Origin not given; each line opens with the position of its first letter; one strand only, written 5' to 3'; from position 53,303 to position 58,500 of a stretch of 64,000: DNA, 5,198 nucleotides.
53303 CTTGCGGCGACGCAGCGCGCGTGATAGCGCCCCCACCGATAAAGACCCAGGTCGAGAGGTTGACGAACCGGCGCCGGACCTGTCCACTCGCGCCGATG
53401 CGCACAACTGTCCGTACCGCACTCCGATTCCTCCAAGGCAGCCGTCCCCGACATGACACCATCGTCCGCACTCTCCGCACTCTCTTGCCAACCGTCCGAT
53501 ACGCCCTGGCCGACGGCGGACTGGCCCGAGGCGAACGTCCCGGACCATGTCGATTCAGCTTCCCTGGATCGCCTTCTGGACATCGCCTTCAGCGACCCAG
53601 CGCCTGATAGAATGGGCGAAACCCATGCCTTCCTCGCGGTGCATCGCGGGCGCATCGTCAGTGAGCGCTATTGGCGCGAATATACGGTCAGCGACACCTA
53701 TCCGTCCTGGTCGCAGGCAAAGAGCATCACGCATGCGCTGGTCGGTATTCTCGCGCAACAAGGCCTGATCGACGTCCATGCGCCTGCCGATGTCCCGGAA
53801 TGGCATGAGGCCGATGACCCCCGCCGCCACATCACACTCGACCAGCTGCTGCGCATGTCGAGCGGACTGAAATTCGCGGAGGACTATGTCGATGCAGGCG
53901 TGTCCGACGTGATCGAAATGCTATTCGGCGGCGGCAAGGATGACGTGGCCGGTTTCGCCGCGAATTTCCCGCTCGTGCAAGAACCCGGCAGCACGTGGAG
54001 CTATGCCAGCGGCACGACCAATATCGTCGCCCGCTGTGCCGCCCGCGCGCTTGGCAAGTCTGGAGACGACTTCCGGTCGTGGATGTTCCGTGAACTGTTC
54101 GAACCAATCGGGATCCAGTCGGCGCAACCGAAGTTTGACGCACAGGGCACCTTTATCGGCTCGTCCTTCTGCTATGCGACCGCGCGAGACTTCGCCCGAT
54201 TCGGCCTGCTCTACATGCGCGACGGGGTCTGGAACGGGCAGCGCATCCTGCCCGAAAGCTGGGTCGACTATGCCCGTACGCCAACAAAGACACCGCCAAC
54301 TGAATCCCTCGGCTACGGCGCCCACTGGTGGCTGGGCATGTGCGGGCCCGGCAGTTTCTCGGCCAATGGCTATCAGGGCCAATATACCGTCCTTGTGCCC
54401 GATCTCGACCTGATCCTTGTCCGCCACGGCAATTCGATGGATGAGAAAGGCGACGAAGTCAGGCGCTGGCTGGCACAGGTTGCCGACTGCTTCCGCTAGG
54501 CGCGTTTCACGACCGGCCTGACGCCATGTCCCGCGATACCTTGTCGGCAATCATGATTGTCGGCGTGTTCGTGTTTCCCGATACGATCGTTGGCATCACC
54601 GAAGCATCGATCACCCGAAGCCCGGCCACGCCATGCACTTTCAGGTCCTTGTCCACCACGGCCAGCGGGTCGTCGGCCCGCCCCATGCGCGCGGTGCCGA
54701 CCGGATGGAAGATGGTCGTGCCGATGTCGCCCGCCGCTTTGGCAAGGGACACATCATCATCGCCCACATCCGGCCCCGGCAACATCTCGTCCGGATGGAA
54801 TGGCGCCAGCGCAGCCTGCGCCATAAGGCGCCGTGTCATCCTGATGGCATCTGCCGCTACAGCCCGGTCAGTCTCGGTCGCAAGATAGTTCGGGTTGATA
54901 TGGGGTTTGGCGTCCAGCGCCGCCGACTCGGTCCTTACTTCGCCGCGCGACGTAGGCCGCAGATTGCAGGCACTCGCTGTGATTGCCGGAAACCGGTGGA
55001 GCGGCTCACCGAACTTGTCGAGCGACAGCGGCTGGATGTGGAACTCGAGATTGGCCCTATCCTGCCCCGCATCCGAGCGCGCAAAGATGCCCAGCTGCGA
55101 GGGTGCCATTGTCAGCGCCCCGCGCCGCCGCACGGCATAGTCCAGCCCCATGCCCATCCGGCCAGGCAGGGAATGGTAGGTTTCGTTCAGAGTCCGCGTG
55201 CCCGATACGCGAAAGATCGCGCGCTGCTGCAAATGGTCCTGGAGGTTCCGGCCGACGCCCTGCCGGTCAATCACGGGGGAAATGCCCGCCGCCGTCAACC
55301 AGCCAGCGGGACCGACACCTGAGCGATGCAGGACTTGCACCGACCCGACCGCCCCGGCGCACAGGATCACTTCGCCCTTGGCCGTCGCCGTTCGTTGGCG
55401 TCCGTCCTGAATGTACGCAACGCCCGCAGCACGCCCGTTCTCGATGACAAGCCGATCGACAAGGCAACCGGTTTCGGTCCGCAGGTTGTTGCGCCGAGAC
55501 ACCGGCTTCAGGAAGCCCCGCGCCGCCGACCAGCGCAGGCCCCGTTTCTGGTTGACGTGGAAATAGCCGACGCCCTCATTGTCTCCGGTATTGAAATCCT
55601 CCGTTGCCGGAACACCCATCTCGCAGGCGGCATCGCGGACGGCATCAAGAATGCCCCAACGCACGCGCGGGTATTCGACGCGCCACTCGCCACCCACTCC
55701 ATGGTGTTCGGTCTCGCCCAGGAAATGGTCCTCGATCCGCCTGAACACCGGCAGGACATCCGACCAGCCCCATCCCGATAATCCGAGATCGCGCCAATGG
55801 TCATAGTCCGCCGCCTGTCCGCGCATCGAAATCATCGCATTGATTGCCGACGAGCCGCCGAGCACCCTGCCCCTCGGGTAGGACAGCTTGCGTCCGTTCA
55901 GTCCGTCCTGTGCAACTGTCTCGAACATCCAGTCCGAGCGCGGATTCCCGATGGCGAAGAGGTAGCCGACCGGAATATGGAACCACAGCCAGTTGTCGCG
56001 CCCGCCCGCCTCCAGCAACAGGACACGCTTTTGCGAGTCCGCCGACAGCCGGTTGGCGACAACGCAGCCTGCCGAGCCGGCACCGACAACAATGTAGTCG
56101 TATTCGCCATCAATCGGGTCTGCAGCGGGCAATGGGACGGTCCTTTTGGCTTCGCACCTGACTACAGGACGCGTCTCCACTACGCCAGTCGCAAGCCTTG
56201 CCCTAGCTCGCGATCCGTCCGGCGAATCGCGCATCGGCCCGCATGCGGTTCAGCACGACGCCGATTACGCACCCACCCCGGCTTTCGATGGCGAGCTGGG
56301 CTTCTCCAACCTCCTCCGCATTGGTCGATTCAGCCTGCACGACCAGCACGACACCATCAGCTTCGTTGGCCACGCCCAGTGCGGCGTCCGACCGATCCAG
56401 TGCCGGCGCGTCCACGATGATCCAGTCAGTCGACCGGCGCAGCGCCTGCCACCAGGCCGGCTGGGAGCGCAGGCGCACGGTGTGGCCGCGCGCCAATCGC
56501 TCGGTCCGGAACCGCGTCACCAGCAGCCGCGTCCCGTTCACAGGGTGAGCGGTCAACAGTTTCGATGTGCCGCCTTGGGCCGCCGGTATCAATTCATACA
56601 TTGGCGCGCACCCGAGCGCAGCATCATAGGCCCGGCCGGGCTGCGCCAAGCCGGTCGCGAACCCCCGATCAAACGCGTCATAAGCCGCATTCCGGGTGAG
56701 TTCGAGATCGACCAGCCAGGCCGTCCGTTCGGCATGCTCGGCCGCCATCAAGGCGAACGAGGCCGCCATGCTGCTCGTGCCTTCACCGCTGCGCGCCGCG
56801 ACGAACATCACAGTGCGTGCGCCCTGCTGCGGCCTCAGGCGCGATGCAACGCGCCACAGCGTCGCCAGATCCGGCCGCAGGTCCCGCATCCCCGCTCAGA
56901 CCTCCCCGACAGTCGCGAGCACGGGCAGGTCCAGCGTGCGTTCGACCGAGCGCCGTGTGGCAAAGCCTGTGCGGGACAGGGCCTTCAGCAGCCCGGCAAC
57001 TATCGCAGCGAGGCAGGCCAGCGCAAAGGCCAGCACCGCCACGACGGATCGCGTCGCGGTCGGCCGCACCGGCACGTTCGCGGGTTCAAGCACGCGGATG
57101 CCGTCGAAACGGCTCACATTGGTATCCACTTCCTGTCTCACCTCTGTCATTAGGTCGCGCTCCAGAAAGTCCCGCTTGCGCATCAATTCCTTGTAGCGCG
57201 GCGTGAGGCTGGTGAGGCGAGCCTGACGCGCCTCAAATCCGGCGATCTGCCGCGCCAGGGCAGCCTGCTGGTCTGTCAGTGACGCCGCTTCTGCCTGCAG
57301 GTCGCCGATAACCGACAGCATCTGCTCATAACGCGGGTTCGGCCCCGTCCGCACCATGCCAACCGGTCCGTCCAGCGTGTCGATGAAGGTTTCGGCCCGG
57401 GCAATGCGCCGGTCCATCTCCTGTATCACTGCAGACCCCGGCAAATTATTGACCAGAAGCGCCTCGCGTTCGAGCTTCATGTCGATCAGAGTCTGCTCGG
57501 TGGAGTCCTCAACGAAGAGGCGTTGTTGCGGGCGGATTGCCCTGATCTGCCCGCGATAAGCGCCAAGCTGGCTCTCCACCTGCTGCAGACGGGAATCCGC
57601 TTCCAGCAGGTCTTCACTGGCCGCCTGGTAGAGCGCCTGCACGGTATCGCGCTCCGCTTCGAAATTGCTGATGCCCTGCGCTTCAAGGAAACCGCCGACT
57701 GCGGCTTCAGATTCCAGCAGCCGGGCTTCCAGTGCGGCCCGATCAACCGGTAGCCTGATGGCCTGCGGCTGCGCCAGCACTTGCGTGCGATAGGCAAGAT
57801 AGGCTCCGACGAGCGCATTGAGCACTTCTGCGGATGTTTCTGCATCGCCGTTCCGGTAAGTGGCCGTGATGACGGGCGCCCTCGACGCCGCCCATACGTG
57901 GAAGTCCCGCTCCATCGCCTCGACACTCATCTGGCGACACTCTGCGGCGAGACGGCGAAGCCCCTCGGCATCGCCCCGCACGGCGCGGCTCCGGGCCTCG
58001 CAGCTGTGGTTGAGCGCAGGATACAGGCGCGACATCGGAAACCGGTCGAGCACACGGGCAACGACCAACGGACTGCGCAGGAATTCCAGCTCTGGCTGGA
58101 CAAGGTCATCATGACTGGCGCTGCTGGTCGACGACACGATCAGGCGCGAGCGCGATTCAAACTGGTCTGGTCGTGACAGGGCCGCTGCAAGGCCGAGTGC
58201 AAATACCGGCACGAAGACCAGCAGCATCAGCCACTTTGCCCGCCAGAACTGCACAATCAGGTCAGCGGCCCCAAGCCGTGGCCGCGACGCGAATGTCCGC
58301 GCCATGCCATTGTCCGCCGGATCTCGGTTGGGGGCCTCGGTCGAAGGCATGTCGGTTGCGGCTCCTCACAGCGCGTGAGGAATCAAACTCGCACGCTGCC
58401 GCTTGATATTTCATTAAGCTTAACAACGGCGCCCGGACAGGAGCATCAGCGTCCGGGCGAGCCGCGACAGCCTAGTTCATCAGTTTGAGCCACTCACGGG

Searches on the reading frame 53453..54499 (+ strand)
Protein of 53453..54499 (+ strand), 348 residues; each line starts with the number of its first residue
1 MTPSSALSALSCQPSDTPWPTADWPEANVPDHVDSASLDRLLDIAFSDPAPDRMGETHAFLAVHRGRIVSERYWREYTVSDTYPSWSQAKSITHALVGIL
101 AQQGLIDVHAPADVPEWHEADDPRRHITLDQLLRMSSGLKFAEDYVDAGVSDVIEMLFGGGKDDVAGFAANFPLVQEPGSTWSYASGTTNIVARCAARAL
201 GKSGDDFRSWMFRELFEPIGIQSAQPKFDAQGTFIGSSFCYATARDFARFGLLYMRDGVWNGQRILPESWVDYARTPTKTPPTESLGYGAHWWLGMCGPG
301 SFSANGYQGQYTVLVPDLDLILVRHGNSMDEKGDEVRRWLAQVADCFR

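Call 30: search_protein_families(library=pfam, proteins=[window:53453-54499:+], max_evalue=0.0001)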
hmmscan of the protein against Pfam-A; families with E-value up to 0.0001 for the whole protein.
window:53453-54499:+ (348 aa): 1 family
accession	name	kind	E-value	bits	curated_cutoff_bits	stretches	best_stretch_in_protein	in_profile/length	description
PF00144.29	Beta-lactamase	-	2.7e-28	99.6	27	1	59-340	18-322/329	Beta-lactamase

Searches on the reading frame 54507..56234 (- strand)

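Call 31: search_protein_families(library=pfam, proteins=[window:54507-56234:-], max_evalue=0.0001)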
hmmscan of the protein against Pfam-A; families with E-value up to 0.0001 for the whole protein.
window:54507-56234:- (575 aa): 3 families
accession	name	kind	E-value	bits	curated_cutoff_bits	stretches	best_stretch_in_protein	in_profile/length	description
PF00732.25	GMC_oxred_N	-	5.9e-49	167.3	23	1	45-335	1-217/218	GMC oxidoreductase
PF05199.19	GMC_oxred_C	-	4.9e-36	124.8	24.6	1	427-563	1-139/139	GMC oxidoreductase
PF00890.30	FAD_binding_2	-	4.4e-07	29.9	20.4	0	250-312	156-220/414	FAD binding domain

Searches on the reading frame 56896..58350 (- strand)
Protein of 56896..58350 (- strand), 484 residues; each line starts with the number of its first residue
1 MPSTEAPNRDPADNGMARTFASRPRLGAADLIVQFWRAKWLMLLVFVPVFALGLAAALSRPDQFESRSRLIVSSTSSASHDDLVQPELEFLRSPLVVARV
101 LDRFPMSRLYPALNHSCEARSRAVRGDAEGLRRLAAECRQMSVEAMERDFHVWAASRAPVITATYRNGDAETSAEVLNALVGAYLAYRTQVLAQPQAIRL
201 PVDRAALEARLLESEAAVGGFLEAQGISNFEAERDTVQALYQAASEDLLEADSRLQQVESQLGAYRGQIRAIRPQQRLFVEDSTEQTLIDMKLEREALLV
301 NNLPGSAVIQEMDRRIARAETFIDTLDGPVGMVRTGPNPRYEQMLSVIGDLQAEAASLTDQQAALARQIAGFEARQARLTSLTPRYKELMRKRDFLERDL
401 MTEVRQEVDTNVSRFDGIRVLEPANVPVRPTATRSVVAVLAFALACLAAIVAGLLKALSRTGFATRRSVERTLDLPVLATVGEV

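Call 31: search_protein_families(library=pfam, proteins=[window:56896-58350:-], max_evalue=0.0001)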
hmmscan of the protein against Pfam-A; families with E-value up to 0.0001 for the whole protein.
window:56896-58350:- (484 aa): 1 family
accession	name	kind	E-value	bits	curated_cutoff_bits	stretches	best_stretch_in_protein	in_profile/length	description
PF02706.20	Wzz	-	7.7e-05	23.4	25.5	1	30-102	7-89/91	Chain length determinant protein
